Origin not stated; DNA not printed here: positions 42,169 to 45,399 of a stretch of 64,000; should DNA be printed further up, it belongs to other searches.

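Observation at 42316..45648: Octahaem (at least 8 CxxCH) cytochrome with FN3 and a T9SS sorting domain, preceded by a 400-bp untranslated leader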

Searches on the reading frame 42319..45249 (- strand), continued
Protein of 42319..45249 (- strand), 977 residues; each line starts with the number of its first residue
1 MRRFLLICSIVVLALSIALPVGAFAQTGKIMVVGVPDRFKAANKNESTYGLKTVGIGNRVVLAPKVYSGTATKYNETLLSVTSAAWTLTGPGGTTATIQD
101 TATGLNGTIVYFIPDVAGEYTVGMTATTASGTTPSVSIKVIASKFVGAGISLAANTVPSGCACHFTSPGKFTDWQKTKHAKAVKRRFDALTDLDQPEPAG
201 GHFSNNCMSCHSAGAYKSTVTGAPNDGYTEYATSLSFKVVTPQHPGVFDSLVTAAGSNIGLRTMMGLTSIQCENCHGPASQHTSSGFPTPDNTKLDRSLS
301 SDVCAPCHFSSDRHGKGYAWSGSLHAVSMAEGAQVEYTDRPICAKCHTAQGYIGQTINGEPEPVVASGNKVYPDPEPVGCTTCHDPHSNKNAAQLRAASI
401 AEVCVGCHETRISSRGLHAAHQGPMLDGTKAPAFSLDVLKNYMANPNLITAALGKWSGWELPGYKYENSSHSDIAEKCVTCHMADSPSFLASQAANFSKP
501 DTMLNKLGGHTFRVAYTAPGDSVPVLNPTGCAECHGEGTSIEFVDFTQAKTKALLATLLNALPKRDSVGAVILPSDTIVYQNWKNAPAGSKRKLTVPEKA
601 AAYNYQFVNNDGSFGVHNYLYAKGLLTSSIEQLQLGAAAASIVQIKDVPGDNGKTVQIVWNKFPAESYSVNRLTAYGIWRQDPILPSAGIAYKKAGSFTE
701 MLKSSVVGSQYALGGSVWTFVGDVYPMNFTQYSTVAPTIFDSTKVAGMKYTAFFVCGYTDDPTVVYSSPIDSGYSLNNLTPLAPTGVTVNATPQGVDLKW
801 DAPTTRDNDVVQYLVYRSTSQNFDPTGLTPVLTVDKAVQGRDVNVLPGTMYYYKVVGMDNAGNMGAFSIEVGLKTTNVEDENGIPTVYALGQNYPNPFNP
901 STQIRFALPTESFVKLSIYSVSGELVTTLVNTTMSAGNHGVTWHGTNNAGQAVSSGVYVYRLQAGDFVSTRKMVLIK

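Call 8: find_homologous_proteins(query=window:42319-45249:-)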
Query window:42319-45249:- (977 aa): 131 proteins with E <= 0.001 among 8000 candidates; the best 120 are listed.
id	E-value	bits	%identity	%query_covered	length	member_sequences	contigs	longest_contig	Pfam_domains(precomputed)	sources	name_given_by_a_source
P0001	0.0e+0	2251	100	100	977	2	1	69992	PF09699.16,PF13435.12,PF18962.8,PF13860.13,PF14522.12,PF22113.2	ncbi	ncbi:MAG: cytochrome c3 family protein [Bacteroidota bacterium]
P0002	0.0e+0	1290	61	100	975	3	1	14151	PF09699.16,PF13435.12,PF18962.8,PF13860.13,PF14522.12,PF22113.2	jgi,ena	-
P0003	0.0e+0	1181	57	98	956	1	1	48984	PF09699.16,PF18962.8,PF13860.13,PF22113.2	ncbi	-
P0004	0.0e+0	1170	55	99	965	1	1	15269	PF09699.16,PF18962.8,PF13860.13,PF00041.28,PF14522.12,PF22113.2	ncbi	-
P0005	0.0e+0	1168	55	100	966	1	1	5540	PF09699.16,PF18962.8,PF13860.13,PF22113.2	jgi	jgi:predicted CXXCH cytochrome family protein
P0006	0.0e+0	1163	55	100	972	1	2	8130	PF09699.16,PF13435.12,PF18962.8,PF13860.13,PF14522.12,PF22113.2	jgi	jgi:hypothetical protein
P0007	0.0e+0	1155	55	100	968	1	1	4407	PF09699.16,PF13435.12,PF18962.8,PF13860.13,PF22113.2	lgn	-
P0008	0.0e+0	1148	55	100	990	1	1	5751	PF09699.16,PF13435.12,PF13860.13,PF22113.2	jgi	jgi:predicted CXXCH cytochrome family protein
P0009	0.0e+0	1145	54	100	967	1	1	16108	PF09699.16,PF13435.12,PF18962.8,PF13860.13,PF22113.2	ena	-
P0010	0.0e+0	1143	55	100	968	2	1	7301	PF09699.16,PF13435.12,PF13860.13,PF14522.12,PF22113.2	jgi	jgi:predicted CXXCH cytochrome family protein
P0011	0.0e+0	1142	54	100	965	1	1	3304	PF09699.16,PF13585.13,PF18962.8,PF13860.13,PF14522.12,PF22113.2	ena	-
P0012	0.0e+0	1141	55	100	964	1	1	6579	PF09699.16,PF13435.12,PF13585.13,PF18962.8,PF13860.13,PF14522.12,PF22113.2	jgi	jgi:predicted CXXCH cytochrome family protein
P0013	0.0e+0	1141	54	100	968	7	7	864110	PF09699.16,PF13585.13,PF18962.8,PF13860.13,PF22113.2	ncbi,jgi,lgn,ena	-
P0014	0.0e+0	1141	54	100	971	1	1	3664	PF09699.16,PF13860.13,PF22113.2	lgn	-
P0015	0.0e+0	1140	54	100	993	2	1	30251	PF09699.16,PF13435.12,PF18962.8,PF13860.13,PF14522.12,PF22113.2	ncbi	-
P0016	0.0e+0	1136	55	100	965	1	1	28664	PF09699.16,PF18962.8,PF13860.13,PF22113.2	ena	-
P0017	0.0e+0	1134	54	100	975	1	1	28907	PF09699.16,PF18962.8,PF13860.13,PF14522.12,PF22113.2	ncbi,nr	ncbi:MAG: T9SS type A sorting domain-containing protein [Ignavibacteriales bacterium]|nr:T9SS type A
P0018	0.0e+0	1131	54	100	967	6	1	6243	PF09699.16,PF18962.8,PF13860.13,PF14522.12,PF22113.2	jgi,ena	-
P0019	0.0e+0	1130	54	100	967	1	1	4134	PF09699.16,PF13435.12,PF18962.8,PF13860.13,PF22113.2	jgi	jgi:predicted CXXCH cytochrome family protein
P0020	0.0e+0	1128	53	100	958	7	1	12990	PF09699.16,PF13435.12,PF18962.8,PF13860.13,PF14522.12,PF22113.2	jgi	-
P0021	0.0e+0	1122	54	100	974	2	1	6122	PF13435.12,PF18962.8,PF13860.13,PF14522.12,PF22113.2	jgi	jgi:hypothetical protein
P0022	0.0e+0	1121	54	100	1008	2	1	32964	PF18962.8,PF13860.13,PF14522.12,PF22113.2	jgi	jgi:hypothetical protein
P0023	0.0e+0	1119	54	100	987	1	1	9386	PF09699.16,PF18962.8,PF13860.13,PF14522.12,PF22113.2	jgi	jgi:predicted CXXCH cytochrome family protein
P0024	0.0e+0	1119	54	98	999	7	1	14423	PF09699.16,PF18962.8,PF13860.13,PF14522.12,PF22113.2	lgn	-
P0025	0.0e+0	1118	53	98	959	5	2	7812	PF09699.16,PF14537.12,PF13435.12,PF18962.8,PF13860.13,PF14522.12,PF22113.2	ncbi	-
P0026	0.0e+0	1113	53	98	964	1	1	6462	PF09699.16,PF18962.8,PF13860.13,PF14522.12,PF22113.2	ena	-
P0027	0.0e+0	1109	53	100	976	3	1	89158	PF09699.16,PF14537.12,PF13585.13,PF18962.8,PF13860.13,PF14522.12,PF22113.2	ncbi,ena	-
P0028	0.0e+0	1108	53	100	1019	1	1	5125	PF09699.16,PF18962.8,PF13860.13,PF14522.12,PF22113.2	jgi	jgi:predicted CXXCH cytochrome family protein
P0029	0.0e+0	1105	53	100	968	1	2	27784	PF09699.16,PF18962.8,PF13860.13,PF14522.12,PF22113.2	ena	-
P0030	0.0e+0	1105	54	100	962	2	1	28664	PF09699.16,PF18962.8,PF13860.13,PF14522.12,PF22113.2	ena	-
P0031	0.0e+0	1104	54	100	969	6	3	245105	PF09699.16,PF13860.13,PF22113.2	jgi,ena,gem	jgi:predicted CXXCH cytochrome family protein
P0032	0.0e+0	1103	53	100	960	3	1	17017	PF09699.16,PF18962.8,PF13860.13,PF14522.12,PF22113.2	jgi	jgi:predicted CXXCH cytochrome family protein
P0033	0.0e+0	1102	54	100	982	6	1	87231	PF09699.16,PF13860.13,PF14522.12,PF22113.2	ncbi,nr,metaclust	ncbi:MAG: hypothetical protein A2X66_09270 [Ignavibacteria bacterium GWA2_54_16]|nr:MAG: hypothetica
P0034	0.0e+0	1101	53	100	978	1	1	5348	PF09699.16,PF18962.8,PF13860.13,PF14522.12,PF22113.2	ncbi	-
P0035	0.0e+0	1101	54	99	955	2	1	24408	PF18962.8,PF13860.13,PF14522.12,PF22113.2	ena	-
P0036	0.0e+0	1100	54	100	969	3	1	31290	PF09699.16,PF13860.13,PF14522.12,PF22113.2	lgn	-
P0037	0.0e+0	1099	53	100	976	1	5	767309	PF09699.16,PF13435.12,PF13860.13,PF14522.12,PF22113.2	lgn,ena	-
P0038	0.0e+0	1093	53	100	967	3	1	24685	PF18962.8,PF13860.13,PF14522.12,PF22113.2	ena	-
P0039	0.0e+0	1081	52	100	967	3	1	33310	PF09699.16,PF18962.8,PF13860.13,PF14522.12,PF22113.2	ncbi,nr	ncbi:MAG TPA: FlgD immunoglobulin-like domain containing protein [Bacteroidota bacterium]|nr:FlgD im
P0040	0.0e+0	1075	52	100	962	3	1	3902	PF09699.16,PF18962.8,PF13860.13,PF14522.12,PF22113.2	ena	-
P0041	0.0e+0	1074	52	100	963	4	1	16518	PF09699.16,PF18962.8,PF13860.13,PF14522.12,PF22113.2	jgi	-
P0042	0.0e+0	1069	53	98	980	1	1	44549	PF09699.16,PF18962.8,PF13860.13,PF14522.12,PF22113.2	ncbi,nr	ncbi:MAG TPA: FlgD immunoglobulin-like domain containing protein [Bacteroidota bacterium]|nr:FlgD im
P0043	0.0e+0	1062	56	91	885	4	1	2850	PF13435.12,PF18962.8,PF13860.13,PF14522.12,PF22113.2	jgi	jgi:hypothetical protein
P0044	0.0e+0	1056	51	100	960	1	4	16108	PF09699.16,PF13860.13,PF14522.12,PF22113.2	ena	-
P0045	0.0e+0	1050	51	100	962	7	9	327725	PF09699.16,PF18962.8,PF13860.13,PF22113.2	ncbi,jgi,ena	ncbi:MAG: T9SS type A sorting domain-containing protein [Bacteroidota bacterium]|jgi:predicted CXXCH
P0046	0.0e+0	1046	54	92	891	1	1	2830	PF09699.16,PF18962.8,PF13860.13,PF14522.12,PF22113.2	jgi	jgi:hypothetical protein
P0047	0.0e+0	1043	52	99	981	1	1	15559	PF09699.16,PF13860.13,PF14522.12,PF22113.2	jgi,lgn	jgi:hypothetical protein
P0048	0.0e+0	1040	52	100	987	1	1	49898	PF09699.16,PF13860.13,PF14522.12,PF22113.2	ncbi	ncbi:MAG: FlgD immunoglobulin-like domain containing protein [Acidobacteriota bacterium]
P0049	2.0e-293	994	51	100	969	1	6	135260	PF09699.16,PF18962.8,PF13860.13,PF14522.12,PF22113.2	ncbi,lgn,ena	-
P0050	8.8e-292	989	50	100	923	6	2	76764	PF09699.16,PF14537.12,PF13435.12,PF13585.13,PF18962.8,PF13860.13,PF14522.12,PF22113.2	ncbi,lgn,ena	-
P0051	4.2e-291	986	55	86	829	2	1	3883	PF09699.16,PF13435.12,PF13860.13,PF14522.12,PF22113.2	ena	-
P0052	5.1e-290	983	50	99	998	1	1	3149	PF09699.16,PF18962.8,PF13860.13,PF14522.12,PF22113.2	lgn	-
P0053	1.7e-287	975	50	100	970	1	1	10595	PF09699.16,PF13435.12,PF18962.8,PF13860.13,PF14522.12,PF22113.2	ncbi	-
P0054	2.6e-286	971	49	100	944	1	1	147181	PF09699.16,PF13435.12,PF18962.8,PF13860.13,PF14522.12,PF22113.2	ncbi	ncbi:MAG: cytochrome c3 family protein [bacterium]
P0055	2.2e-283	961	49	100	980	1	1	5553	PF09699.16,PF18962.8,PF13860.13,PF14522.12,PF22113.2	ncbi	-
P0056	6.3e-265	900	47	99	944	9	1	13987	PF09699.16,PF14537.12,PF13435.12,PF13860.13,PF14522.12,PF22113.2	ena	-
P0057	1.0e-263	896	47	100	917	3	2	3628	PF09699.16,PF14537.12,PF13435.12,PF18962.8,PF13860.13,PF14522.12,PF22113.2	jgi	jgi:predicted CXXCH cytochrome family protein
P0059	5.4e-263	893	48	97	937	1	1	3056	PF09699.16,PF14537.12,PF13860.13,PF14522.12,PF22113.2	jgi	jgi:predicted CXXCH cytochrome family protein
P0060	4.1e-261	887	54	77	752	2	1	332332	PF09699.16,PF18962.8,PF13860.13,PF14522.12,PF22113.2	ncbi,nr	ncbi:MAG: T9SS type A sorting domain-containing protein [Ignavibacteriales bacterium]|nr:T9SS type A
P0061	2.6e-257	875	47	100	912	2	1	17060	PF09699.16,PF13435.12,PF18962.8,PF13860.13,PF14522.12,PF22113.2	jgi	jgi:predicted CXXCH cytochrome family protein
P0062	4.1e-254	864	55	73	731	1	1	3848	PF09699.16,PF13860.13,PF14522.12,PF22113.2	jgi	jgi:hypothetical protein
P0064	4.0e-245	834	45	100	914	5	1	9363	PF09699.16,PF14537.12,PF13860.13,PF14522.12,PF22113.2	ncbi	-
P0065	5.6e-242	824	45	100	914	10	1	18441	PF09699.16,PF13860.13,PF22113.2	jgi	jgi:predicted CXXCH cytochrome family protein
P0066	1.9e-240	819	45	100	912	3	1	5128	PF09699.16,PF14537.12,PF18962.8,PF13860.13,PF14522.12,PF22113.2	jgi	-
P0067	7.7e-232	790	46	97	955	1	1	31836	PF09699.16,PF13860.13,PF14522.12,PF22113.2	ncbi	-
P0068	4.0e-230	785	45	98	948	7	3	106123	PF09699.16,PF13435.12,PF13860.13,PF14522.12,PF22113.2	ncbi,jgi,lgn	jgi:predicted CXXCH cytochrome family protein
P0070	2.4e-217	742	46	89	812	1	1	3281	PF09699.16,PF14537.12,PF13435.12,PF18962.8,PF13860.13,PF14522.12,PF22113.2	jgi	jgi:predicted CXXCH cytochrome family protein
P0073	1.9e-207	710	41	100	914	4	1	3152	PF09699.16,PF14537.12,PF13435.12,PF18962.8,PF13860.13,PF14522.12,PF22113.2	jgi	-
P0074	4.5e-205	702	41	97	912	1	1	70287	PF09699.16,PF14537.12,PF13435.12,PF18962.8,PF13860.13,PF14522.12,PF22113.2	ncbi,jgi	jgi:predicted CXXCH cytochrome family protein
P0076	2.6e-200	686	41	100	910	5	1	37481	PF09699.16,PF13435.12,PF13860.13,PF14522.12,PF22113.2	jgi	jgi:predicted CXXCH cytochrome family protein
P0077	5.0e-200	685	41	100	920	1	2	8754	PF09699.16,PF13435.12,PF18962.8,PF13860.13,PF14522.12,PF22113.2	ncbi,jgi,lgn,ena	-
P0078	6.3e-199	681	42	97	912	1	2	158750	PF09699.16,PF14537.12,PF13435.12,PF18962.8,PF13860.13,PF14522.12,PF22113.2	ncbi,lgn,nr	ncbi:MAG: T9SS type A sorting domain-containing protein [Ignavibacteriales bacterium]|nr:T9SS type A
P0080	3.7e-195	669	40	100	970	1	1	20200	PF09699.16,PF14537.12,PF13435.12,PF18962.8,PF13860.13,PF14522.12,PF22113.2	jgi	jgi:predicted CXXCH cytochrome family protein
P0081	7.1e-190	651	39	97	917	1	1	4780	PF09699.16,PF14537.12,PF13435.12,PF18962.8,PF13860.13,PF14522.12,PF22113.2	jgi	jgi:predicted CXXCH cytochrome family protein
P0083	1.5e-165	571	39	95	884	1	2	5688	PF09699.16,PF14537.12,PF22352.3,PF13435.12,PF13585.13,PF18962.8,PF13860.13,PF14522.12,PF22113.2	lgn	-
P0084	2.2e-158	547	36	100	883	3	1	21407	PF09699.16,PF22352.3,PF13435.12,PF13585.13,PF18962.8,PF13860.13,PF14522.12,PF22113.2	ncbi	-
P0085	1.9e-106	375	35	67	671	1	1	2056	PF09699.16,PF14537.12,PF13435.12,PF13585.13,PF18962.8,PF13860.13,PF14522.12,PF22113.2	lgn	-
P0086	8.2e-102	360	31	98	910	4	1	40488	PF18962.8,PF13860.13,PF14522.12,PF22113.2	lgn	-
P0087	3.4e-95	338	35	64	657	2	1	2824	PF09699.16,PF14537.12,PF13435.12,PF18962.8,PF13860.13,PF14522.12,PF22113.2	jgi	-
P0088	6.2e-83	297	33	60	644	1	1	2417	PF09699.16,PF14537.12,PF13435.12,PF13860.13,PF14522.12,PF22113.2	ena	-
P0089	6.9e-79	284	31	73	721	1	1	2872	PF18962.8,PF02335.21,PF14522.12,PF22113.2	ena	-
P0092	1.3e-58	217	26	68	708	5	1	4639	PF09699.16,PF14537.12,PF13435.12,PF18962.8,PF13860.13,PF14522.12,PF22113.2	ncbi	-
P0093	1.1e-38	151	27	61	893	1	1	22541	PF09699.16,PF14537.12,PF07686.24,PF00047.32,PF14522.12,PF07679.23,PF13895.13,PF22352.3,PF13435.12,PF13927.13,PF13004.14,PF22113.2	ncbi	-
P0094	2.9e-36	143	29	60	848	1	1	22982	PF09699.16,PF26182.1,PF22352.3,PF22359.3,PF02368.25,PF26918.1,PF14522.12,PF18911.7,PF22113.2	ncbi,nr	ncbi:MAG: Ig-like domain-containing protein [Candidatus Hydrogenedentes bacterium]|nr:Ig-like domain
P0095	2.8e-34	136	28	61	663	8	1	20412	PF14537.12,PF13435.12,PF14522.12,PF22113.2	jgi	-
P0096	1.7e-30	124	28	65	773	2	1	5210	PF09699.16,PF14522.12,PF22113.2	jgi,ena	-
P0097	4.9e-29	119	28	60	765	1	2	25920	PF14522.12,PF22113.2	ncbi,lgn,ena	-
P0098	7.3e-28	115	29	53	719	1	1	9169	PF09699.16,PF14537.12,PF00801.27,PF14522.12,PF18911.7,PF22113.2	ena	-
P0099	6.5e-27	112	26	58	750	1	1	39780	PF14537.12,PF14522.12,PF22113.2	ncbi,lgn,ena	-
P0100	1.3e-25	108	27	64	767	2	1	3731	PF13435.12,PF18884.6,PF14522.12,PF22113.2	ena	-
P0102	1.4e-23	101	29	45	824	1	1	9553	PF01391.24,PF14537.12,PF22352.3,PF03264.20,PF14522.12,PF22113.2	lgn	-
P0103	5.4e-23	99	27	56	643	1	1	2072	PF14537.12,PF14522.12,PF22113.2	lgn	-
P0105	8.6e-23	98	27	61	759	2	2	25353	PF01391.24,PF09699.16,PF14537.12,PF13715.13,PF22352.3,PF13620.13,PF02335.21,PF14522.12,PF22113.2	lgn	-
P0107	1.8e-19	87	28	60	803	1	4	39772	PF22352.3,PF14522.12,PF22113.2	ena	-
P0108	4.4e-19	86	27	55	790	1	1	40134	PF09699.16,PF14537.12,PF02335.21,PF14522.12,PF22113.2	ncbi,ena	-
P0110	7.2e-18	82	26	53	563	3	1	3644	PF09699.16,PF14537.12,PF13435.12,PF02085.22,PF14522.12,PF22113.2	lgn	-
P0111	1.8e-17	81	25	60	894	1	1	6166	PF22352.3,PF13620.13,PF22904.4,PF14522.12,PF22113.2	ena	-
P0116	5.1e-14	69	26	49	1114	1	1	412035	PF13620.13,PF14522.12,PF22113.2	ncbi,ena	-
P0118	9.1e-14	69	28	46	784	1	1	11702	PF09699.16,PF14537.12,PF02335.21,PF14522.12,PF22113.2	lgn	-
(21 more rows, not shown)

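Call 21: find_encoding_contigs(protein=P0002, flank=6000, max_places=2)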
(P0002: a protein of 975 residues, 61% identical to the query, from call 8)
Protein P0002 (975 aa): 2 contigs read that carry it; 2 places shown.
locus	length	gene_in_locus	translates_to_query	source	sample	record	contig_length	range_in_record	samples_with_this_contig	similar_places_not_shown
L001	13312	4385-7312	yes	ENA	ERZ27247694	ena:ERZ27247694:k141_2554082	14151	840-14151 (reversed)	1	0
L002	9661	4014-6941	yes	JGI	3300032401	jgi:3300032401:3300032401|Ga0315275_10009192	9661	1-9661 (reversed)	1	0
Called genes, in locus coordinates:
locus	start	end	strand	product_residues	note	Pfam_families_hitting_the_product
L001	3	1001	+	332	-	?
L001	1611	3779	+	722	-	PF09699:Paired_CXXCH_1 (faint), PF13435:Cytochrome_C554 (weak), PF14522:Cytochrome_C7 (faint), PF02335:Cytochrom_C552 (weak), PF13585:CHU_C (weak), PF13860:FlgD_ig, PF18962:Por_Secre_tail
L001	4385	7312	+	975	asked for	PF14522:Cytochrome_C7 (faint), PF22113:Mtrc-MtrF_II-IV_dom (faint), PF13435:Cytochrome_C554 (faint), PF09699:Paired_CXXCH_1, PF13860:FlgD_ig, PF18962:Por_Secre_tail (weak)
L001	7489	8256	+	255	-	PF07819:PGAP1 (faint), PF00561:Abhydrolase_1, PF00975:Thioesterase, PF12146:Hydrolase_4, PF12697:Abhydrolase_6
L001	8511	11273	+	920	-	PF00675:Peptidase_M16, PF05193:Peptidase_M16_C, PF00675:Peptidase_M16, PF05193:Peptidase_M16_C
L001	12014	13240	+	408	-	-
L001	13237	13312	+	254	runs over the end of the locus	-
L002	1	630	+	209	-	?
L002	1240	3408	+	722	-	PF09699:Paired_CXXCH_1 (faint), PF13435:Cytochrome_C554 (weak), PF14522:Cytochrome_C7 (faint), PF02335:Cytochrom_C552 (weak), PF13585:CHU_C (weak), PF13860:FlgD_ig, PF18962:Por_Secre_tail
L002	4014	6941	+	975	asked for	PF14522:Cytochrome_C7 (faint), PF22113:Mtrc-MtrF_II-IV_dom (faint), PF13435:Cytochrome_C554 (faint), PF09699:Paired_CXXCH_1, PF13860:FlgD_ig, PF18962:Por_Secre_tail (weak)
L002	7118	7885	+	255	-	PF07819:PGAP1 (faint), PF00561:Abhydrolase_1, PF00975:Thioesterase, PF12146:Hydrolase_4, PF12697:Abhydrolase_6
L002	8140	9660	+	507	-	?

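Call 22: find_encoding_contigs(protein=P0003, flank=6000, max_places=2)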
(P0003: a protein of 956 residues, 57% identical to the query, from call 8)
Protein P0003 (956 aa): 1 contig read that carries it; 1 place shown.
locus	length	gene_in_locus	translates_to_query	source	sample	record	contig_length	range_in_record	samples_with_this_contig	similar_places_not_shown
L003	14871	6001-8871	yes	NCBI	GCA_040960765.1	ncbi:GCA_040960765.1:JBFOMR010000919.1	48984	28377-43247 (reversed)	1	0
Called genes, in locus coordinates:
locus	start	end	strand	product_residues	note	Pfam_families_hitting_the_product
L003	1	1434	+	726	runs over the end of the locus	PF14522:Cytochrome_C7 (faint), PF22113:Mtrc-MtrF_II-IV_dom (faint), PF14537:Cytochrom_c3_2 (faint), PF09699:Paired_CXXCH_1 (faint), PF13860:FlgD_ig, PF18962:Por_Secre_tail (weak)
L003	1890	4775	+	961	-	PF13435:Cytochrome_C554 (faint), PF22113:Mtrc-MtrF_II-IV_dom (faint), PF02335:Cytochrom_C552 (faint), PF09459:EB_dh, PF13860:FlgD_ig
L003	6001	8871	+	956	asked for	PF22113:Mtrc-MtrF_II-IV_dom (faint), PF09699:Paired_CXXCH_1 (weak), PF13860:FlgD_ig, PF18962:Por_Secre_tail (faint)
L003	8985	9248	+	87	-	-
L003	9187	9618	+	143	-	-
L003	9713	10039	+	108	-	-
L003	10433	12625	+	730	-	PF14522:Cytochrome_C7 (faint), PF14537:Cytochrom_c3_2 (faint), PF09699:Paired_CXXCH_1 (faint), PF22678:Cytochrom_c_NrfB-like (faint), PF01292:Ni_hydr_CYTB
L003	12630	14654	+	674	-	PF02085:Cytochrom_CIII (faint), PF03264:Cytochrom_NNT (faint), PF09699:Paired_CXXCH_1 (faint), PF14522:Cytochrome_C7 (faint), PF14537:Cytochrom_c3_2 (faint)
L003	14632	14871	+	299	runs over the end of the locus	PF01292:Ni_hydr_CYTB (faint)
